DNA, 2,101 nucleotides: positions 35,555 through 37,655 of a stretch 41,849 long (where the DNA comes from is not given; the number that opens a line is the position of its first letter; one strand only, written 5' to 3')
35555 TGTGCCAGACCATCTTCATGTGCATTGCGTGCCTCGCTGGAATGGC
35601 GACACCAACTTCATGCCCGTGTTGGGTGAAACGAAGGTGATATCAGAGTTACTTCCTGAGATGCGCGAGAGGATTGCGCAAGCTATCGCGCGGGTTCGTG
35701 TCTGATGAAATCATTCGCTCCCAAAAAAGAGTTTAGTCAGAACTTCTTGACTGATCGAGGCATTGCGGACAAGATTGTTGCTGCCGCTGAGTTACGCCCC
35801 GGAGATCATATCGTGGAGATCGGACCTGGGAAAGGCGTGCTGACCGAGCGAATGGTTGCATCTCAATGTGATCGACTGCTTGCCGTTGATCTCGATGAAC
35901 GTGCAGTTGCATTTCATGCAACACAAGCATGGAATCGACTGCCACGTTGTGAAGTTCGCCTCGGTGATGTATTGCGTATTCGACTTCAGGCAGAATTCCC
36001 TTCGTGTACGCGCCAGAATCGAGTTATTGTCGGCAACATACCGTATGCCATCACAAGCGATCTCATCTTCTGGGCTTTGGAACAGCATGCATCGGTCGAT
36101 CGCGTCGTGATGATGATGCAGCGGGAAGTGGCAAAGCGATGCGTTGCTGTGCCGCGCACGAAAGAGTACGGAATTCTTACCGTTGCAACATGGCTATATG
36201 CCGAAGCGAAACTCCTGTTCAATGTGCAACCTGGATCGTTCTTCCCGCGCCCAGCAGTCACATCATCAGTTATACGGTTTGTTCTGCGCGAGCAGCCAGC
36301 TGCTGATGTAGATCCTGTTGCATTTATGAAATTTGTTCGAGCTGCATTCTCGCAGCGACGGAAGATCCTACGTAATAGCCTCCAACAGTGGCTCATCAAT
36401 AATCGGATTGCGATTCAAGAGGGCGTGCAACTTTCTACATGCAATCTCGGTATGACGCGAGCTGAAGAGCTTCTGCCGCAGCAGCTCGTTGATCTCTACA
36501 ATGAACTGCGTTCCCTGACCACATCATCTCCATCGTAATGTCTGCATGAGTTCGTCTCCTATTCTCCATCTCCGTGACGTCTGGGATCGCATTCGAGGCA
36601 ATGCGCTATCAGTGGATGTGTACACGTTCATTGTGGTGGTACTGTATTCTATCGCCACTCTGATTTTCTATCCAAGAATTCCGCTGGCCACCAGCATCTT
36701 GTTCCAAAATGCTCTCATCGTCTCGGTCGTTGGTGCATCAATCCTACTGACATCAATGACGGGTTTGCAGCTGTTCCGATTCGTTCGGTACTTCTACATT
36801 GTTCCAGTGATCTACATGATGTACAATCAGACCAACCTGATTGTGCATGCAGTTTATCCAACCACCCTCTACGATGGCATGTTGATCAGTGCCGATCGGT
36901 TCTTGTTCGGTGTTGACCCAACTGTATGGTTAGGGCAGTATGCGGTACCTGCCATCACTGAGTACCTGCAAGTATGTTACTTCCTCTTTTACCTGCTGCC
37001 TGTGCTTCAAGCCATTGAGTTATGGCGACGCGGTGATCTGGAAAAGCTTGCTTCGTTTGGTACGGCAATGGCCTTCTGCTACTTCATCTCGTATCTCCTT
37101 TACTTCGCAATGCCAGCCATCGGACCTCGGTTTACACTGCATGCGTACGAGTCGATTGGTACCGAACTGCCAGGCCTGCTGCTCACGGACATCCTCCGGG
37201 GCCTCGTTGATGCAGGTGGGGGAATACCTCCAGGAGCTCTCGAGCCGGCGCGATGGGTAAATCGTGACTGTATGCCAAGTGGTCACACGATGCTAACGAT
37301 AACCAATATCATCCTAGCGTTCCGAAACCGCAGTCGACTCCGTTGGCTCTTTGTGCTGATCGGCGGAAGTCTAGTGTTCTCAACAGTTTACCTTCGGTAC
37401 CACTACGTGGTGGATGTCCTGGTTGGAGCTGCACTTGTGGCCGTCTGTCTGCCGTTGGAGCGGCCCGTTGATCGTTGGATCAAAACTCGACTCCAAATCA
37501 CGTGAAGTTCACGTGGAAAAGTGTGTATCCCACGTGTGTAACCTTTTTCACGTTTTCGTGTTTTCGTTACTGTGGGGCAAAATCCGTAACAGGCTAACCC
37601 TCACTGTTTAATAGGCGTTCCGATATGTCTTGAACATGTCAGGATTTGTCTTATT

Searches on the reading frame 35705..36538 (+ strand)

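Call 6: search_protein_families(library=pfam, proteins=[window:35705-36538:+], max_evalue=0.01)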
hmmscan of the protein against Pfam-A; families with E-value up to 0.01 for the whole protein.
window:35705-36538:+ (277 aa): 2 families
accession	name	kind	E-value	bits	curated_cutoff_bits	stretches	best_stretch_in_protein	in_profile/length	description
PF00398.26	RrnaAD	-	1.9e-49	168.6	24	1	7-235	5-232/263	Ribosomal RNA adenine dimethylase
PF13649.12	Methyltransf_25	-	0.00099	20.2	27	1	36-96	1-62/97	Methyltransferase domain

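Call 7: search_protein_families(library=ncbifam, proteins=[window:35705-36538:+], max_evalue=0.01)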
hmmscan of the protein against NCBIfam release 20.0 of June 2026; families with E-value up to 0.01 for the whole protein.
window:35705-36538:+ (277 aa): 24 families
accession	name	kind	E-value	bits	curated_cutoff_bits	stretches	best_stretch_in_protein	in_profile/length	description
TIGR00755.1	ksgA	equivalog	2.7e-66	223.5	171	1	4-268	1-256/256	16S rRNA (adenine(1518)-N(6)/adenine(1519)-N(6))-dimethyltransferase RsmA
NF000499.2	Erm23S_rRNA_broad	equivalog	5.1e-42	143.9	212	1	11-235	2-214/244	23S ribosomal RNA methyltransferase Erm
NF011486.0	PRK14896.1-1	equivalog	3.1e-37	128.2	450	1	8-264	24-272/284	16S ribosomal RNA methyltransferase A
NF000337.1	erm_SHROVE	exception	1.8e-32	112.6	320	1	7-235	3-220/248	ErmE/ErmH/ErmO/ErmR family 23S rRNA (adenine(2058)-N(6))-methyltransferase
NF000024.1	ErmS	exception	7.9e-22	78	675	1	7-216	60-260/319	23S rRNA (adenine(2058)-N(6))-methyltransferase Erm(S)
NF042938.1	Erm55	exception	2.7e-20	72.5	525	1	5-228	6-214/270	23S rRNA (adenine(2058)-N(6))-methyltransferase Erm(55)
NF042988.1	Erm46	exception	5.2e-20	71.8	503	1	6-227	7-213/255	23S rRNA (adenine(2058)-N(6))-methyltransferase Erm(46)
NF012218.0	erm_38_23S_MT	exception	6.4e-19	68.1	800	1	6-222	7-216/386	23S rRNA (adenine(2058)-N(6))-methyltransferase Erm(38)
NF000047.1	ErmV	exception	1.5e-18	67.1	500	1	9-227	10-219/259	23S rRNA (adenine(2058)-N(6))-methyltransferase Erm(V)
NF000087.1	ErmO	exception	1.6e-18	67.1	450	1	8-228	9-220/259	23S rRNA (adenine(2058)-N(6))-methyltransferase Erm(O)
NF012219.1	erm_C_23S_MT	exception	7e-15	55.3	530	1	10-211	8-195/244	23S rRNA (adenine(2058)-N(6))-methyltransferase Erm(C)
NF012220.1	erm_B_23S_MT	exception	6.8e-14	52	525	1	9-196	6-179/245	23S rRNA (adenine(2058)-N(6))-methyltransferase Erm(B)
NF012222.1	erm_A_23S_MT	exception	2.2e-13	50.3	475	1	5-199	5-182/243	23S rRNA (adenine(2058)-N(6))-methyltransferase Erm(A)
NF000411.1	Erm45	exception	4e-13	49.7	525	1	9-193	6-176/245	23S rRNA (adenine(2058)-N(6))-methyltransferase Erm(45)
NF045543.1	erm_G_23S_MT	exception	2.5e-11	43.8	515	1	11-199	9-181/244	23S rRNA (adenine(2058)-N(6))-methyltransferase Erm(G)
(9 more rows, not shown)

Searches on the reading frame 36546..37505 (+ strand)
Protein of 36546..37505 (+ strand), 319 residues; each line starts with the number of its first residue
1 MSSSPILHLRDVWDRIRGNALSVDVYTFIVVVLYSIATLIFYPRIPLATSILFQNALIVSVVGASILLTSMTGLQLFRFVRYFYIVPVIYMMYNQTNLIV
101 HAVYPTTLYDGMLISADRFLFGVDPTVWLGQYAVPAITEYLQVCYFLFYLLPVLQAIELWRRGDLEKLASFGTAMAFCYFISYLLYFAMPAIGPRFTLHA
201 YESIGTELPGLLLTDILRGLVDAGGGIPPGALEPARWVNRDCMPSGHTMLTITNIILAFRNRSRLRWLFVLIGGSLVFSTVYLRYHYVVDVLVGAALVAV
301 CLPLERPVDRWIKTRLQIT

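Call 6: search_protein_families(library=pfam, proteins=[window:36546-37505:+], max_evalue=0.01)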
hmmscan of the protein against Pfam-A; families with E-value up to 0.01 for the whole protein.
window:36546-37505:+ (319 aa): 3 families
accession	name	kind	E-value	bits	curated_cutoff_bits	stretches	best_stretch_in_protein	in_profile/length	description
PF14378.12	PAP2_3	-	3.9e-15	56.6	27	1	113-302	3-188/190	PAP2 superfamily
PF01569.27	PAP2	-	2.7e-08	34.1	27.2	1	169-301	3-117/130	PAP2 superfamily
PF14360.12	PAP2_C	-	7.2e-08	33.3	27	1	241-300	4-67/74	PAP2 superfamily C-terminal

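Call 7: search_protein_families(library=ncbifam, proteins=[window:36546-37505:+], max_evalue=0.01)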
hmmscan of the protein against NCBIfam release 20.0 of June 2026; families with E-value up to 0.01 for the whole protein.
window:36546-37505:+ (319 aa): 1 family
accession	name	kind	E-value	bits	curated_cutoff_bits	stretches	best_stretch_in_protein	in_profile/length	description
NF052609.1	PhinosDhcerSyn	equivalog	0.0055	16.1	480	0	118-298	89-276/305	phosphoinositol dihydroceramide synthase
